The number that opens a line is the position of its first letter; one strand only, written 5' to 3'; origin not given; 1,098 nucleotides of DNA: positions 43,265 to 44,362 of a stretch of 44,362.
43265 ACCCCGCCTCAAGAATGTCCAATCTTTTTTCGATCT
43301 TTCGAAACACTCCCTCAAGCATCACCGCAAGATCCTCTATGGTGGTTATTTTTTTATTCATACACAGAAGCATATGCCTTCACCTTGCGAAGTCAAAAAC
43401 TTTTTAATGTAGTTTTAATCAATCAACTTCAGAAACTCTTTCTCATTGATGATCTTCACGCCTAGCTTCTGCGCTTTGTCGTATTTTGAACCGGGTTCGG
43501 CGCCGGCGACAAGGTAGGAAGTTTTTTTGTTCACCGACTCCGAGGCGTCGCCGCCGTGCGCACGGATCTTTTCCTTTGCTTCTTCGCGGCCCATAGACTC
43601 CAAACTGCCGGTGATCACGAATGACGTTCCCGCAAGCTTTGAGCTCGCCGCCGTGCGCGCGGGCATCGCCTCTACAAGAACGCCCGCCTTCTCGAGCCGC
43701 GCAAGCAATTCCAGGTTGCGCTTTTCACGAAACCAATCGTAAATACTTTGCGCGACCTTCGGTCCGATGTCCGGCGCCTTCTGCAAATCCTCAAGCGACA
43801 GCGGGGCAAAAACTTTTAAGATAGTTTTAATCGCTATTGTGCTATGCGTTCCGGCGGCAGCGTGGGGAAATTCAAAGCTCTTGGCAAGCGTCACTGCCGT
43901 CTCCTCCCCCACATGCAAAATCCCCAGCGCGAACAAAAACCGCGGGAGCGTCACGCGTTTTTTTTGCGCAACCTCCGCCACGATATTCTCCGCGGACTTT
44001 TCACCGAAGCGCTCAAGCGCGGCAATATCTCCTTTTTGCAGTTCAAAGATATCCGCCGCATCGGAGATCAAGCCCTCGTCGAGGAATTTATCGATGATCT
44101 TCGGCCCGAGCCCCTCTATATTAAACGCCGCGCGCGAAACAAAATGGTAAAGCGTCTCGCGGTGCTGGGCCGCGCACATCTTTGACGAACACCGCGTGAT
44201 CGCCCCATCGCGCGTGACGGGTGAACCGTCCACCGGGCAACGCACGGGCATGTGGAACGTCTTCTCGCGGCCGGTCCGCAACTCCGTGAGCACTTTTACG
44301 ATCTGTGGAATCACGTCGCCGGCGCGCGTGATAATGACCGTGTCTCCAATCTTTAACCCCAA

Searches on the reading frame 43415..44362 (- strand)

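Call 12: search_protein_families(library=pfam, proteins=[window:43415-44362:-], max_evalue=0.01)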
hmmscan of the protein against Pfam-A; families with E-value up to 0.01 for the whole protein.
window:43415-44362:- (315 aa): 8 families
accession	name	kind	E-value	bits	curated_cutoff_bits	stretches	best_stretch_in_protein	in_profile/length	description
PF00533.33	BRCT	-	3.8e-16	59.5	21.3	1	240-314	3-78/78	BRCA1 C Terminus (BRCT) domain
PF12826.13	HHH_2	-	1.9e-15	57.2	27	2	189-219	33-63/64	Helix-hairpin-helix motif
PF14520.12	HHH_5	-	1.8e-12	48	27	1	81-130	6-54/57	Helix-hairpin-helix domain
PF12738.14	PTCB-BRCT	-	5.1e-10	39.6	22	1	254-306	8-60/63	twin BRCT domain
PF03120.22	DNA_ligase_OB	-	1.6e-08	34.8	32.9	1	2-32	48-78/79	NAD-dependent DNA ligase OB-fold domain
PF00633.29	HHH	-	6.5e-06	26.2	24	1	188-209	8-29/30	Helix-hairpin-helix motif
PF16589.12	BRCT_2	-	0.00016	22.3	27.3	1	244-307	4-67/86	BRCT domain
PF12836.13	HHH_3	-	0.00029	21.3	27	0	189-209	12-32/65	Helix-hairpin-helix motif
